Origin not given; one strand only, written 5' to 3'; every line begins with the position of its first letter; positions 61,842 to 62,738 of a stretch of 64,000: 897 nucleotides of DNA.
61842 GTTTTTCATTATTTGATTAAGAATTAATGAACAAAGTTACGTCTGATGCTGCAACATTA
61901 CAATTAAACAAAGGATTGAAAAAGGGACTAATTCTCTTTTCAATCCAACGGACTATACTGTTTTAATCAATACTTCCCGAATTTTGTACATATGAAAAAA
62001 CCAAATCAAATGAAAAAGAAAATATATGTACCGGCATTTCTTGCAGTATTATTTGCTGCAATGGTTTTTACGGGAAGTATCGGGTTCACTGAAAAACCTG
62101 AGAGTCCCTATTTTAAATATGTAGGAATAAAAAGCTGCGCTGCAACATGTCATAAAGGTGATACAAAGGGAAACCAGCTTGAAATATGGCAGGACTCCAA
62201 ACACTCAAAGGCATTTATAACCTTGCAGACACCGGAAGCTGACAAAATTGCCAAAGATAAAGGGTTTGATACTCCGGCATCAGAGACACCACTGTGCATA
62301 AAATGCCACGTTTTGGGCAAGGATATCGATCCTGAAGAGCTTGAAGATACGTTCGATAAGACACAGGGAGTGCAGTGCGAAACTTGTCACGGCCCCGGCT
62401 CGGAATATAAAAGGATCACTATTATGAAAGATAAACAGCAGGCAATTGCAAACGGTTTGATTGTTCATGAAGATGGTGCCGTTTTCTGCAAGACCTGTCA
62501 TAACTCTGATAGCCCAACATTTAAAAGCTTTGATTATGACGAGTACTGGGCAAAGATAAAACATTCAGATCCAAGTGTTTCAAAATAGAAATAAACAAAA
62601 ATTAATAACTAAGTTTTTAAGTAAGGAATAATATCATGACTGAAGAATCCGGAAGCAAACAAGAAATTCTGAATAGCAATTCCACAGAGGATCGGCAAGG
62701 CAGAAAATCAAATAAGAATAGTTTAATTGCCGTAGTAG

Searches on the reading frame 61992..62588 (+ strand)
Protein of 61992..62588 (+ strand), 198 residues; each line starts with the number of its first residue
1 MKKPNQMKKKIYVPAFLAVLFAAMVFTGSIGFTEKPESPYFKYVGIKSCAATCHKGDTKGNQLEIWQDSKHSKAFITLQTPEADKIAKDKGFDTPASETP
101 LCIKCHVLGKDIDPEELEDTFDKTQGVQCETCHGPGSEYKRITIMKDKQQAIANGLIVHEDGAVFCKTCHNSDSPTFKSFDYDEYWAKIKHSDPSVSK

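Call 5: search_protein_families(library=pfam, proteins=[window:61992-62588:+], max_evalue=0.01)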
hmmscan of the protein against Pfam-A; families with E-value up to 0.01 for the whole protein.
window:61992-62588:+ (198 aa): 6 families
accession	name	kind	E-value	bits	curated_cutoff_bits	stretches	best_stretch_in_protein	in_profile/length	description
PF13435.11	Cytochrome_C554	-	6.3e-16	59.5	20.8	1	51-134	3-84/84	Cytochrome c554 and c-prime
PF22113.1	Mtrc-MtrF_II-IV_dom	-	2.3e-05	24.4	30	1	46-139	81-169/176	Outer membrane cytochrome MtrC/MtrF-like, domains II/IV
PF14522.11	Cytochrome_C7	-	0.0002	21.6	24.8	1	125-174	12-52/67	Cytochrome c7 and related cytochrome c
PF09699.15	Paired_CXXCH_1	-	0.0013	18.8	20.6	0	128-173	8-39/41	Doubled CXXCH motif (Paired_CXXCH_1)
PF03264.19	Cytochrom_NNT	-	0.0047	17.1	24.1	0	96-152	33-88/174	NapC/NirT cytochrome c family, N-terminal region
PF14537.11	Cytochrom_c3_2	-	0.0076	17.1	25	0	102-173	9-67/79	Cytochrome c3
